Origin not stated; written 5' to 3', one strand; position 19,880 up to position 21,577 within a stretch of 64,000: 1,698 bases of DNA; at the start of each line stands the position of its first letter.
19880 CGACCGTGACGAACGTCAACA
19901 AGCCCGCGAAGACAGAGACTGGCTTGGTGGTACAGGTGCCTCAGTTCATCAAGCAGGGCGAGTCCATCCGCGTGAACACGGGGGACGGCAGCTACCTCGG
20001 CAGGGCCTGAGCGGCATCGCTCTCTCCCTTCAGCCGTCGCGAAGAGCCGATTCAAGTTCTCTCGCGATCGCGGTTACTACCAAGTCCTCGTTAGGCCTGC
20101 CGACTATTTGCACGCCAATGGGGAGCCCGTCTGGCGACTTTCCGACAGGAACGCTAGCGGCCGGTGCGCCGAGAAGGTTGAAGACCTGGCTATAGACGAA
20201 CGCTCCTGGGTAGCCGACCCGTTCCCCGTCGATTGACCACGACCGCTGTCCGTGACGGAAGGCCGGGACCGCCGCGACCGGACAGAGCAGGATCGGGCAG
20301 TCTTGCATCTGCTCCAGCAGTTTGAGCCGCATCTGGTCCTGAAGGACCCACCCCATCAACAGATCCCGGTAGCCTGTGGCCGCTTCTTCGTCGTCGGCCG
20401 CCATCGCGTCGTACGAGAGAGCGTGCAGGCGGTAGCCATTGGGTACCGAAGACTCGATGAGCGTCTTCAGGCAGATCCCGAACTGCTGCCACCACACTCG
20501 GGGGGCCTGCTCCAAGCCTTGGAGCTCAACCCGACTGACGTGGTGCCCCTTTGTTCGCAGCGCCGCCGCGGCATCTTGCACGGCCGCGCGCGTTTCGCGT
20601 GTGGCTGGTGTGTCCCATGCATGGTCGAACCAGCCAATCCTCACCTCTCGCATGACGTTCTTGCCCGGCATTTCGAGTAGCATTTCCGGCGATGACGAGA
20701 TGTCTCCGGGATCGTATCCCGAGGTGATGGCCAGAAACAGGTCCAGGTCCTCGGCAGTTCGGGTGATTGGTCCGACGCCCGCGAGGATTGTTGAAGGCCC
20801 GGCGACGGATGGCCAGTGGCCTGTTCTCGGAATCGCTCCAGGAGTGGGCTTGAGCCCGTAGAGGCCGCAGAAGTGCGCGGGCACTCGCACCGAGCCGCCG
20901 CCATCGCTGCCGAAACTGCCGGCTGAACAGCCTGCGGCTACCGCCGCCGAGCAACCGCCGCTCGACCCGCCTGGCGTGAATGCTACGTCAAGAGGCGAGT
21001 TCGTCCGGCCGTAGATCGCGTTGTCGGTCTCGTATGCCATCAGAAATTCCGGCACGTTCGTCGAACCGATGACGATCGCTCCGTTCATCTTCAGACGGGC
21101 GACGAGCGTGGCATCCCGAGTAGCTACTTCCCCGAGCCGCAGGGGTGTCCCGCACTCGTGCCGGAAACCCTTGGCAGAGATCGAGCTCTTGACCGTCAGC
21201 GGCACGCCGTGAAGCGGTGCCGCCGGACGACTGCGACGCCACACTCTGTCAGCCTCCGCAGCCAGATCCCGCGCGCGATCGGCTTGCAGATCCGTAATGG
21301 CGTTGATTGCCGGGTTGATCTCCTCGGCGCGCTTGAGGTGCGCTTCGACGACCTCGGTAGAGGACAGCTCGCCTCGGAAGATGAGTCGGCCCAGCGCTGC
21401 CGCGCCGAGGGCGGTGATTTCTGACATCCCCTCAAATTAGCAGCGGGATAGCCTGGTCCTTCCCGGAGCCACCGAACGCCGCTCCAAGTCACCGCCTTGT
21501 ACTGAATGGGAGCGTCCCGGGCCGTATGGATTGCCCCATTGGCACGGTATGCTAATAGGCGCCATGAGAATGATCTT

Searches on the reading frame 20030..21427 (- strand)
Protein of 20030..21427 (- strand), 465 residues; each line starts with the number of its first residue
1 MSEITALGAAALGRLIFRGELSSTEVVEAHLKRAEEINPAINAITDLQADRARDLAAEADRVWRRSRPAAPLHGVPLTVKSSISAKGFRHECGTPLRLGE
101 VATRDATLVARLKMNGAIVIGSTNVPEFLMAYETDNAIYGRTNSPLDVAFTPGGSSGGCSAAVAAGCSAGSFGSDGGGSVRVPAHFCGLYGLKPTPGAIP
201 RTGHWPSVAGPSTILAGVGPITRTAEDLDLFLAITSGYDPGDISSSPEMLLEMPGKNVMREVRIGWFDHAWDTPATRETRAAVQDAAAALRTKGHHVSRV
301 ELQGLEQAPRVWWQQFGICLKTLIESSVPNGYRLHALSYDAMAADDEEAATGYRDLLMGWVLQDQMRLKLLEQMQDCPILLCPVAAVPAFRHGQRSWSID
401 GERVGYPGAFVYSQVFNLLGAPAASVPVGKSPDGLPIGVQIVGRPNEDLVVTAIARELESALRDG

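Call 38: search_protein_families(library=ncbifam, proteins=[window:20030-21427:-], max_evalue=0.00001)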
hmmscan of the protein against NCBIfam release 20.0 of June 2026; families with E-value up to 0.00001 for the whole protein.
window:20030-21427:- (465 aa): 26 families (the best 25 are shown)
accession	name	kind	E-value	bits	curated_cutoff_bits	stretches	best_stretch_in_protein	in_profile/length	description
NF004816.0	PRK06170.1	equivalog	2.2e-97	326.8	503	1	9-462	14-482/493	amidase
NF005687.0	PRK07487.1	subfamily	2.1e-82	277.4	428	1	2-454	3-449/468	amidase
NF004815.0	PRK06169.1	equivalog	2.7e-79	266.9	506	1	2-462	5-459/471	amidase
NF005450.0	PRK07042.1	equivalog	3.4e-76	256.6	458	1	1-460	1-450/464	amidase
NF006631.0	PRK09201.1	equivalog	7.1e-70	236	461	2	6-293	6-292/466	AtzE family amidohydrolase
NF005686.0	PRK07486.1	subfamily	3.3e-68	230.5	465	1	2-461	9-472/486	amidase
NF009119.0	PRK12470.1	equivalog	1.8e-67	228.3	498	2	1-300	3-293/462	amidase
TIGR02715.1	amido_AtzE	subfamily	4.8e-65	220.3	425.75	1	16-460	9-446/452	AtzE family amidohydrolase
TIGR00132.1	gatA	equivalog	8.7e-64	216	481.1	2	15-306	4-290/466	Asp-tRNA(Asn)/Glu-tRNA(Gln) amidotransferase subunit GatA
NF005688.0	PRK07488.1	equivalog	2e-59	201.8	532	2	4-308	8-295/474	indoleacetamide hydrolase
NF004717.0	PRK06061.1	equivalog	1.7e-58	198.5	498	1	14-461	24-466/483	amidase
NF005899.0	PRK07869.1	equivalog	2.8e-52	178.1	418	1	6-461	14-461/471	amidase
NF005099.0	PRK06529.1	equivalog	3.4e-46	158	505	1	9-306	6-296/484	amidase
NF006043.0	PRK08186.1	subfamily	1.3e-45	156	487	1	14-461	14-447/600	allophanate hydrolase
NF005460.0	PRK07056.1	subfamily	1.4e-45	156.1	447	1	16-311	17-303/457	amidase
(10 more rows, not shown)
